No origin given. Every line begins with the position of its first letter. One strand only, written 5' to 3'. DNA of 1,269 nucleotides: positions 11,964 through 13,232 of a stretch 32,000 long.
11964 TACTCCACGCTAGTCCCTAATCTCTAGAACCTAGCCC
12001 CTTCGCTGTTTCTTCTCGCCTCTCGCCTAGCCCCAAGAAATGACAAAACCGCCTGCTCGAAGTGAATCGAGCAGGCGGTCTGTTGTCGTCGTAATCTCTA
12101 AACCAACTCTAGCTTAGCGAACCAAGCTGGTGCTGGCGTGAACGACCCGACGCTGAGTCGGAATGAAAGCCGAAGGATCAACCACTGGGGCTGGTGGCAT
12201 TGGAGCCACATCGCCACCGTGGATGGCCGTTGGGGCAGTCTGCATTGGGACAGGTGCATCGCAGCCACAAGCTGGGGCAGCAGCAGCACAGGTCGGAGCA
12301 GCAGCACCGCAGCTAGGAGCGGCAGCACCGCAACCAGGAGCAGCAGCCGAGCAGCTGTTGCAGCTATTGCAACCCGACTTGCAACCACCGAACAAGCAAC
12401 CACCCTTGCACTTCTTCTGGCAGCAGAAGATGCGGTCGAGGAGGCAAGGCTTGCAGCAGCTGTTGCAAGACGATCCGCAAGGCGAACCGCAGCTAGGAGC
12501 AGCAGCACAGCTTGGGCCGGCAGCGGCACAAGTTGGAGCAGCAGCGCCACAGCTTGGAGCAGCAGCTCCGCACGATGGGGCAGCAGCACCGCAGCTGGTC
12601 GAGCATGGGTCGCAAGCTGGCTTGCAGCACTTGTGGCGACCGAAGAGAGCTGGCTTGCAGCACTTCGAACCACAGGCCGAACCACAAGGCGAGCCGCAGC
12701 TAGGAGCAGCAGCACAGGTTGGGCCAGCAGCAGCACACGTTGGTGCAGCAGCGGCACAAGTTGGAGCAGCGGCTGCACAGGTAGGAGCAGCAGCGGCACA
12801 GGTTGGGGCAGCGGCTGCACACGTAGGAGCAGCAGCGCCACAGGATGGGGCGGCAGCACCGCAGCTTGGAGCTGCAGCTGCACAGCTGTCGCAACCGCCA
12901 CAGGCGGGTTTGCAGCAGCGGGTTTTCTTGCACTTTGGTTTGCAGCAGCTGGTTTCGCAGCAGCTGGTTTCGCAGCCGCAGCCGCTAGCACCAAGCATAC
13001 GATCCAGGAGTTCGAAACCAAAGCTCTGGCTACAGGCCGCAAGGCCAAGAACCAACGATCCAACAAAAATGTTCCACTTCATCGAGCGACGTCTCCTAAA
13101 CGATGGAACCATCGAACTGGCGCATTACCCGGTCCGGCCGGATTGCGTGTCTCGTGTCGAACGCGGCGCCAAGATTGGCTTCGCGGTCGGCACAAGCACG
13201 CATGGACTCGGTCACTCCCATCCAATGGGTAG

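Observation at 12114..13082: Predicted lipoprotein with about 53 cysteines, made of C-x6-C heptads (CAAAAPT/CGAAAPS) and keratin-associated-protein-like CCKP/CCET/CCQK motifs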

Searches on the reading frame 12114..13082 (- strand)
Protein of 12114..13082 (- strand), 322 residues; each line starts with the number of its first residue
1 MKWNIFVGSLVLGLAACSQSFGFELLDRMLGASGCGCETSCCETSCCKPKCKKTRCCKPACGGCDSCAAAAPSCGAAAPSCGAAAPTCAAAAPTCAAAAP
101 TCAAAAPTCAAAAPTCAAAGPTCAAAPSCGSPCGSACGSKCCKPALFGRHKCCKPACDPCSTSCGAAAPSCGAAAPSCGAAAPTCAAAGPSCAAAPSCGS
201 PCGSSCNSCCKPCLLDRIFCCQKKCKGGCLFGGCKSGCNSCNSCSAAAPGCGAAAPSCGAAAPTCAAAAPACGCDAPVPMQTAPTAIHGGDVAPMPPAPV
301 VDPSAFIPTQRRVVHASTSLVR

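Call 6: search_protein_families(library=pfam, proteins=[window:12114-13082:-], max_evalue=1)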
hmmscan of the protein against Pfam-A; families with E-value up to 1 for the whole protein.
window:12114-13082:- (322 aa): 0 families

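Call 7: search_protein_families(library=ncbifam, proteins=[window:12114-13082:-], max_evalue=10)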
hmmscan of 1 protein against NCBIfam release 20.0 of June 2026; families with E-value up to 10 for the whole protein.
window:12114-13082:- (322 aa): 0 families

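Call 8: find_homologous_proteins(query=window:12114-13082:-, max_evalue=0.001)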
Query window:12114-13082:- (322 aa): 308 proteins with E <= 0.001 among 8000 candidates; the best 120 are listed.
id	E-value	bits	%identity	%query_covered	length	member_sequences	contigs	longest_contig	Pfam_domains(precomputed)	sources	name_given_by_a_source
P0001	3.0e-71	258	59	60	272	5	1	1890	-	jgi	-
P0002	3.0e-56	209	51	58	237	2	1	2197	-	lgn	-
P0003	1.4e-45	174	50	62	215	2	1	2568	-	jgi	jgi:hypothetical protein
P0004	2.6e-44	170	53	39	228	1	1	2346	-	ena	-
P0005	1.5e-39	154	44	59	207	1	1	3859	-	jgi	jgi:hypothetical protein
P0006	1.7e-38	151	50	48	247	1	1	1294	-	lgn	-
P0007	2.7e-37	147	70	25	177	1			-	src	-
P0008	3.0e-36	143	40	100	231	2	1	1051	-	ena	-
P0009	5.6e-34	136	96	7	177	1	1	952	-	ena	-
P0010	4.4e-33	133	47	100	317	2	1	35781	-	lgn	-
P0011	6.8e-33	132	43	56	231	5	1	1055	-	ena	-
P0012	2.9e-32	130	39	25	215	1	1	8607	-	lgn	-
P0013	4.6e-32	130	42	100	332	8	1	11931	-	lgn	-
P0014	7.1e-32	129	40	100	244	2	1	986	-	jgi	-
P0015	4.3e-30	123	43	99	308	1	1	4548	-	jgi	jgi:hypothetical protein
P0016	4.9e-30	123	43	59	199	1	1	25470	-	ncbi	-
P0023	1.5e-26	111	36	100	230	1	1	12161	-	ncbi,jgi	-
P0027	1.3e-25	108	49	18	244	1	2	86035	-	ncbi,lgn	-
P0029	5.5e-25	106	38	49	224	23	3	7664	-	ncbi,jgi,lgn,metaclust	jgi:hypothetical protein|metaclust:\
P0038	9.6e-22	96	43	100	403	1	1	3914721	-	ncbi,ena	-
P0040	1.2e-21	95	74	14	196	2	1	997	PF13885.12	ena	-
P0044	1.8e-20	91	36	100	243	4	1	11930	-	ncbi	-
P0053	3.3e-19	87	40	51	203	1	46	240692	-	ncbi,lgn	-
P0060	1.5e-18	85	37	100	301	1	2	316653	-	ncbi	-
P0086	3.5e-16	77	34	100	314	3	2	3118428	-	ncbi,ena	-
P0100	3.0e-15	74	56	19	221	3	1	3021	PF13885.12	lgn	-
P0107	1.7e-14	72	39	100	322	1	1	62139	-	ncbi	-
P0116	7.2e-14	70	30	100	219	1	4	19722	-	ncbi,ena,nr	ncbi:MAG: hypothetical protein QGG36_25145 [Pirellulaceae bacterium]|nr:hypothetical protein [Pirell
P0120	8.8e-14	69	56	19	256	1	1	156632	-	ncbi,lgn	-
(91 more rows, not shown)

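Call 14: find_encoding_contigs(protein=P0038, flank=10000, max_places=2)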
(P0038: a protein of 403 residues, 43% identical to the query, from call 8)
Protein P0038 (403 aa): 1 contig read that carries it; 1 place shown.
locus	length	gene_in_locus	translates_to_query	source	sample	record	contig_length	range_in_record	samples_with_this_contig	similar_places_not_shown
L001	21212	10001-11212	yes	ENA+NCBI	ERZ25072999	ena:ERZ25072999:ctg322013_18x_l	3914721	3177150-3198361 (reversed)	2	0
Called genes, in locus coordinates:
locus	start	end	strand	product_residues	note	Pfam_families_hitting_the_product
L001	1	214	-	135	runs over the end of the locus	-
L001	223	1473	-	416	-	PF00109:ketoacyl-synt, PF02801:Ketoacyl-synt_C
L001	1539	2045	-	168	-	PF07977:FabA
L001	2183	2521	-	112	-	PF00550:PP-binding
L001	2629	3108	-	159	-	PF07977:FabA, PF22818:ApeI-like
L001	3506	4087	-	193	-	PF04657:DMT_YdcZ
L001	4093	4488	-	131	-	PF00072:Response_reg (weak)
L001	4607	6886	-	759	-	PF13360:PQQ_2 (faint), PF13570:Beta-prop_ACSF4 (faint)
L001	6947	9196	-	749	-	PF01011:PQQ (faint), PF13360:PQQ_2, PF13570:Beta-prop_ACSF4 (faint)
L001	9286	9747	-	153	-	PF07883:Cupin_2 (weak)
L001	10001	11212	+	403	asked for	-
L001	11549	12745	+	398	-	PF02684:LpxB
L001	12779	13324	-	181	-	-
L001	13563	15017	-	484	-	-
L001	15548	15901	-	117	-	-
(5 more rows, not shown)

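Call 15: find_encoding_contigs(protein=P0086, flank=10000, max_places=2)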
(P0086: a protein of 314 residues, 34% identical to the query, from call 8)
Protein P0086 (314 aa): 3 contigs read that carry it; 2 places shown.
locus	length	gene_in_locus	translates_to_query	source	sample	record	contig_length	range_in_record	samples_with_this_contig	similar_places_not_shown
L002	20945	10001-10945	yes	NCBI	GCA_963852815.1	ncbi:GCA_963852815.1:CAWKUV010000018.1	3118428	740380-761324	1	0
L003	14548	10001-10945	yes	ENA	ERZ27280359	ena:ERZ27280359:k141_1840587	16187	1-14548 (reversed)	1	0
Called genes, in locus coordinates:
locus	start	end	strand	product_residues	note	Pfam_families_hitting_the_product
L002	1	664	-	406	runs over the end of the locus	-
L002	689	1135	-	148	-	-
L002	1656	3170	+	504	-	PF06283:ThuA, PF06439:3keto-disac_hyd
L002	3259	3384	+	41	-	-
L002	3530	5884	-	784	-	PF01011:PQQ (faint), PF13360:PQQ_2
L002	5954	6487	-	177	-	PF04238:DUF420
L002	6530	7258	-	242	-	PF02630:SCO1-SenC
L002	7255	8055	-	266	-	PF01061:ABC2_membrane, PF12698:ABC2_membrane_3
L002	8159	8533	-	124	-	PF00072:Response_reg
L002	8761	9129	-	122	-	PF07883:Cupin_2 (weak)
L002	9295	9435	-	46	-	-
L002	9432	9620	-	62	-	-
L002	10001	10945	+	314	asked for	-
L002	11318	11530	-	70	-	-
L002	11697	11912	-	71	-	-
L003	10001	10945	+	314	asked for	-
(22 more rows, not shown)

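Call 19: find_related_loci(query=A1, collection=genome_contigs, flank=8000)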
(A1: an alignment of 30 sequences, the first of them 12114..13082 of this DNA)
Query A1 (322 aa) in genome_contigs; peptide patterns used: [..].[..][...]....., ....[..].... (x = any residue, [..] = any of these).
552 stretches matched a pattern; 454 encode a relative of the query (tblastn E <= 1e-3); the best 80 are kept; 80 distinct loci.
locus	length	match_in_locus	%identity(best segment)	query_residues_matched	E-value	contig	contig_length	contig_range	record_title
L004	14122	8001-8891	61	1-322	4e-67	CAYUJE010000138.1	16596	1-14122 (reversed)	MAG TPA_asm: uncultured Pirellulaceae bacterium isolate SRP150892_co2_125 genome assembly, contig: NODE_4916_length_1659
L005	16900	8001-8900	50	1-322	2e-58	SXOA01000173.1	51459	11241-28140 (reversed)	MAG: Planctomycetaceae bacterium isolate F1-120-MAGs210 F1-120__c774636, whole genome shotgun sequence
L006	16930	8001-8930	55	1-322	4e-58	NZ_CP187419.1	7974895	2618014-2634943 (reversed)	Anatilimnocola sp. NA78 chromosome, complete genome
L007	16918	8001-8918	53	1-322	3e-54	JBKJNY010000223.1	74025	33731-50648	MAG: Pirellulaceae bacterium isolate ant_bin.39 S1Ck117_6272833_flag_0_multi_27.9890_len_74025, whole genome shotgun seq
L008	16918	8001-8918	57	1-322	2e-52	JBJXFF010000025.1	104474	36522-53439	MAG: Pirellulaceae bacterium isolate F1F2.bin.526 k127_8189832, whole genome shotgun sequence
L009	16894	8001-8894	45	1-322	3e-50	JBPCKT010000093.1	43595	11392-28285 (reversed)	MAG: Pirellulaceae bacterium isolate TH_ant_mag_59 S1Ck127_6286856_flag_0_multi_21.9903_len_43595, whole genome shotgun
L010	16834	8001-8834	53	1-322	1e-49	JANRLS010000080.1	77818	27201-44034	MAG: Pirellulaceae bacterium isolate bins.355 k141_5285145, whole genome shotgun sequence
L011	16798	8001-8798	48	1-322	7e-44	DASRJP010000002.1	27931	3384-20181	MAG TPA_asm: Pirellulaceae bacterium isolate SMAG_U10139 k141_847513, whole genome shotgun sequence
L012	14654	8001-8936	47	1-322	6e-42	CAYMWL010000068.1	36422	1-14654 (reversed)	MAG TPA_asm: uncultured Pirellulaceae bacterium isolate SRP287051_co2_180 genome assembly, contig: NODE_2476_length_3642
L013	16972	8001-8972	45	1-322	5e-41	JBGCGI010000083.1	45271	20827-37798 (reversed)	MAG: Rubripirellula sp. isolate SGMAG-02 contig83, whole genome shotgun sequence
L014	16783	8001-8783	47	1-322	8e-41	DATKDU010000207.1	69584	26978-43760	MAG TPA_asm: Pirellulaceae bacterium isolate SMAG_U14481 k141_1904569, whole genome shotgun sequence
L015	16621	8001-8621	37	1-322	4e-40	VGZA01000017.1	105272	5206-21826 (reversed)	MAG: Planctomycetota bacterium isolate K_DeepCast_65m_m1_055 K_DeepCast_65m_m1_055_Ga0194128_10000230, whole genome shot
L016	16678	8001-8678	40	1-313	8e-39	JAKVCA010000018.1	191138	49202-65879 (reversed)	MAG: Pirellulaceae bacterium isolate ALOHA_ZT_42 ZT-Pirellulaceae-3_18, whole genome shotgun sequence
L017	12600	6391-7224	44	1-322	7e-37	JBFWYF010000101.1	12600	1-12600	MAG: Pirellulaceae bacterium isolate CA_2019_TPBS_158 NODE_20533_length_12600_cov_2.760523_TPBS, whole genome shotgun se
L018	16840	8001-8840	37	1-322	5e-36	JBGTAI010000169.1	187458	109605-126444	MAG: Pirellulaceae bacterium isolate JTS-AC7 k141_2506598, whole genome shotgun sequence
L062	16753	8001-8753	33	1-322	1e-26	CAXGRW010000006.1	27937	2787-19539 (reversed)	MAG TPA_asm: uncultured Rhodopirellula sp. isolate ERR594325_binner12_Refined_9 genome assembly, contig: ERZ6778423.1656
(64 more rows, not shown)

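Call 24: list_cluster_members(proteins=[P0029, P0053, P0060, P0016, P0023, P0044, P0120, P0107, P0027, P0116])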
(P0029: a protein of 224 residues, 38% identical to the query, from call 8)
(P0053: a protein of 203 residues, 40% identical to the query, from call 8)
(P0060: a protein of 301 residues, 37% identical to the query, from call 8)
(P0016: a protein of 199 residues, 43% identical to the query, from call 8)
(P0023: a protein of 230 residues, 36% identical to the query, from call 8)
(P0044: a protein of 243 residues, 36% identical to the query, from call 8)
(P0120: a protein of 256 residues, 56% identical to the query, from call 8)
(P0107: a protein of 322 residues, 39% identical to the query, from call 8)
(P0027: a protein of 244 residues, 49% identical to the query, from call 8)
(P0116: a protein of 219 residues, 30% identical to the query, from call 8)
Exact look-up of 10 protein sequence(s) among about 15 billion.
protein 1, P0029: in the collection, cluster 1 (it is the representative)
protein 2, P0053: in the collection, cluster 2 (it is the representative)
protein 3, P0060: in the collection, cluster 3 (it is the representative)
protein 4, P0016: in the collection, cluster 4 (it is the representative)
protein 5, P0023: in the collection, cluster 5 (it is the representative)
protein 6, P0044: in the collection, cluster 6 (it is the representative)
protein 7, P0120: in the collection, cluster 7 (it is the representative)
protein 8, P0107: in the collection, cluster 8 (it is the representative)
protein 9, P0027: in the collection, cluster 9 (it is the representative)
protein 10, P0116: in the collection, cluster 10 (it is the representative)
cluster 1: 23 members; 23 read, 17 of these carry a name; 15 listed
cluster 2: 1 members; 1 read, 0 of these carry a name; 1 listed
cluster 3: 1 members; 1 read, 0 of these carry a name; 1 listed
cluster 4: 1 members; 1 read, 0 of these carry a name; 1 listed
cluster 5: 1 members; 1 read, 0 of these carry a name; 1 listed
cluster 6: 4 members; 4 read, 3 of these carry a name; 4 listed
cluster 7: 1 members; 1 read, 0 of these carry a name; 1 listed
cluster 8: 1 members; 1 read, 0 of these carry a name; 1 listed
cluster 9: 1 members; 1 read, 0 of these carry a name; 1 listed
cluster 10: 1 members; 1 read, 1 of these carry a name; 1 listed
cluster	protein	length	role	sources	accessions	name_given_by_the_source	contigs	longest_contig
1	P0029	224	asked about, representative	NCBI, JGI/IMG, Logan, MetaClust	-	hypothetical protein | \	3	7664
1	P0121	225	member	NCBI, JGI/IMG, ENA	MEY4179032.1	MAG: hypothetical protein RLY70_2606 [Planctomycetota bacterium] | hypothetical protein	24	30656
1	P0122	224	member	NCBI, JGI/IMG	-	hypothetical protein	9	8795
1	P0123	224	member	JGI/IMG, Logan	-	hypothetical protein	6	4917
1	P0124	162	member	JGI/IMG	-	hypothetical protein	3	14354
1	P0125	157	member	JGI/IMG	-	hypothetical protein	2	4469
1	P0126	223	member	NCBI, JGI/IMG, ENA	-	hypothetical protein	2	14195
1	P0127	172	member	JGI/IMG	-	hypothetical protein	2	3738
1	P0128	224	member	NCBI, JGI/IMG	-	hypothetical protein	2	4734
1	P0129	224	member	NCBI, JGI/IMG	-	hypothetical protein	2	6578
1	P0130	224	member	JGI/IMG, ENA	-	hypothetical protein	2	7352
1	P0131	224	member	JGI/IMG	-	hypothetical protein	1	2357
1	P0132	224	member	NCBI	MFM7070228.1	MAG: hypothetical protein ACKO38_00335 [Planctomycetota bacterium]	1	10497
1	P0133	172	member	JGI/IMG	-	hypothetical protein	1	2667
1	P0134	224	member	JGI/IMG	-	hypothetical protein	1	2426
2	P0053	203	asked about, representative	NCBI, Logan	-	-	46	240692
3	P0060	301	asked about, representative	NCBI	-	-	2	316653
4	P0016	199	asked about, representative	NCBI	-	-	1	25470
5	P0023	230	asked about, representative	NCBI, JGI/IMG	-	-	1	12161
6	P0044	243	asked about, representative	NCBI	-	-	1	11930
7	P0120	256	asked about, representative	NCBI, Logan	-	-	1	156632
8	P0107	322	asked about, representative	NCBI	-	-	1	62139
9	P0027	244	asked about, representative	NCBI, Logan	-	-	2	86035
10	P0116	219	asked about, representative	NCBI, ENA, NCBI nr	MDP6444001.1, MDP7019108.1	MAG: hypothetical protein QGG36_25145 [Pirellulaceae bacterium] | hypothetical protein [Pirellulaceae bacterium]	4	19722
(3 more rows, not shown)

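Call 29: predict_structure(alignment_id=A1)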
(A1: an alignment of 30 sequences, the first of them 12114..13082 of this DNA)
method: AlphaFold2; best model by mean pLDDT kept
length: 322 residues; sequences in the alignment: 30
mean_pLDDT: 48.8   pTM: 0.21
mean pLDDT of the five models: 48.8, 48.5, 47.7, 44.2, 44.1
residues with pLDDT >= 90: 7; 70-90: 30; 50-70: 65; < 50: 220
segments of 3 or more residues with pLDDT < 50: 34-57, 59-70, 72-86, 88-91, 95-99, 101-113, 115-142, 148-175, 177-181, 184-188, 190-211, 226-255, 258-262, 264-277, 281-283
pLDDT, mean of each block of 10 residues (from residue 1): 90 75 68 45 35 39 36 42 45 47 42 43 41 39 47 39 38 42 47 41 35 64 52 42 35 43 46 46 52 78 69 56 54
secondary structure, 60 per line:
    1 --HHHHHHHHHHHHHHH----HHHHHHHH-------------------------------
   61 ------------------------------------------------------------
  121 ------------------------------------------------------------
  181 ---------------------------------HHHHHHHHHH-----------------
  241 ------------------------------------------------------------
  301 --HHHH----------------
elements in order: H3-17 H22-29 H214-223 H303-306

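Call 45: search_protein_families(library=pfam, alignment_id=A1, max_evalue=1)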
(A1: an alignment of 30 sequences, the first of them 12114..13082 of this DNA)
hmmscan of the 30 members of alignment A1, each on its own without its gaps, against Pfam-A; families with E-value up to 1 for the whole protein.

A. member 1, window:12114-13082:- (322 aa): 0 families

B. families by the number of members that match (of 30 scanned): 2 families
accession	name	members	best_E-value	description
PF13885.11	Keratin_B2_2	2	1.7e-08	Keratin, high sulfur B2 protein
PF01500.22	Keratin_B2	2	0.0001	Keratin, high sulfur B2 protein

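Call 46: search_solved_structures(query=A1, max_evalue=1)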
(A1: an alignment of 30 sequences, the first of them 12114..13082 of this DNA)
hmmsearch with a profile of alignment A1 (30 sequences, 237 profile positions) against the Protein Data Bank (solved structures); distinct sequences matched with E-value up to 1: 9.
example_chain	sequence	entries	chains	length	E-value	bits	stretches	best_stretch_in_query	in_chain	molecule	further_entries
8at2_E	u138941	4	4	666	0.15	15.1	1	131-186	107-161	HAUS augmin-like complex subunit 5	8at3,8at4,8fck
1qq0_A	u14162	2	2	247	0.17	14.9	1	200-229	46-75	CARBONIC ANHYDRASE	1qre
3otz_A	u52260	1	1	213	0.33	13.9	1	207-229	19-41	Carbonic anhydrase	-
3oup_A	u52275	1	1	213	0.4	13.7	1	207-229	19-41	Carbonic anhydrase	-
3ow5_A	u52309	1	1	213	0.47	13.5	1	208-229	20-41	Carbonic anhydrase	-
3ou9_A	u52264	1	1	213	0.47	13.5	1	208-229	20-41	Carbonic anhydrase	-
1qrl_A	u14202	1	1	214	0.49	13.4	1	208-229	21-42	CARBONIC ANHYDRASE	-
1qrf_A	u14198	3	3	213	0.49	13.4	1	208-229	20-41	CARBONIC ANHYDRASE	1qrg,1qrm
3otm_A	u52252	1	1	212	0.55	13.2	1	208-229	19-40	Carbonic anhydrase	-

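Call 57: find_homologous_proteins(query=L062:8001-8753:+, max_evalue=0.00001)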
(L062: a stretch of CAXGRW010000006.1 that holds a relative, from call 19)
Query L062:8001-8753:+ (251 aa): 416 proteins with E <= 0.00001 among 2323 candidates; the best 120 are listed.
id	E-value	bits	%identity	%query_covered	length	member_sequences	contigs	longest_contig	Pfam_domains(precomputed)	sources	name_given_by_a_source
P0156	3.7e-62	228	56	100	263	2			-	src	-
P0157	6.3e-59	218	57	100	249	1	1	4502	-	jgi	-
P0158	3.8e-58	215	55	100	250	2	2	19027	-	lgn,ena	-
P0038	9.5e-58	214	63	100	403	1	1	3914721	-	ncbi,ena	-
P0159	2.7e-57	212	58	100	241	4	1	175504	-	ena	-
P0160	3.3e-53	199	51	100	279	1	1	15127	-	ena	-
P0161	5.5e-52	195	51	100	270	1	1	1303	-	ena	-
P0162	9.3e-50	188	49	100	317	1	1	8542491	-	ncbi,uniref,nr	ncbi:hypothetical protein K227x_06970 [Rubripirellula lacrimiformis]|uniref:Stigma-specific protein,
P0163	1.1e-49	187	46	100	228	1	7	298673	-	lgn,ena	-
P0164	1.3e-48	184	56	100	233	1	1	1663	-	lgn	-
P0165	1.7e-48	184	48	100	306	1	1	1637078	-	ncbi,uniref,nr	ncbi:hypothetical protein Poly41_12050 [Novipirellula artificiosorum]|uniref:Uncharacterized protein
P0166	2.8e-48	183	49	100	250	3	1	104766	-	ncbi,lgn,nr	ncbi:MAG: hypothetical protein EA381_11485 [Planctomycetaceae bacterium]|nr:MAG: hypothetical protei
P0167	7.5e-48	181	48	100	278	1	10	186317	-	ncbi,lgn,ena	-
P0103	8.9e-48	181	54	100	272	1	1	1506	-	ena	-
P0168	3.1e-47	179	49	100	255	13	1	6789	-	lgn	-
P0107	4.4e-25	107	41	100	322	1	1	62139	-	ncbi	-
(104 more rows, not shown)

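Call 63: search_protein_representatives(alignment_id=A1)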
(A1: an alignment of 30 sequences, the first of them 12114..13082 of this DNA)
Query: 30 sequences, 237 profile positions. Proteins with E-value up to 0.001 (for the whole library): 461; up to 1e-10: 271; up to 1e-30: 67. The best 150 are listed.
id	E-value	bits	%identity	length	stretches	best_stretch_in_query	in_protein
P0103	4.5e-65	236.1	-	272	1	1-236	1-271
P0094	1.1e-58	215.2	-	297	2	1-195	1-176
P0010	1.0e-53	199.0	-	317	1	1-235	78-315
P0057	3.8e-52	193.8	-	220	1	1-237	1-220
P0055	4.1e-52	193.7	-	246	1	1-237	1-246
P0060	6.4e-52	193.1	-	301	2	1-151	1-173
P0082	2.4e-50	187.9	-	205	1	1-236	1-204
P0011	8.1e-50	186.2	-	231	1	1-237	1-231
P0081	8.0e-49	182.9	-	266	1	1-237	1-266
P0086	4.1e-48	180.6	-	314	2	25-236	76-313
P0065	2.0e-46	175.1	-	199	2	119-237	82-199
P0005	2.3e-46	174.9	-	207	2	116-237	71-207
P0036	6.5e-45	170.1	-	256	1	1-236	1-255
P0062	6.6e-45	170.1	-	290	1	1-237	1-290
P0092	3.6e-44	167.7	-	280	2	1-195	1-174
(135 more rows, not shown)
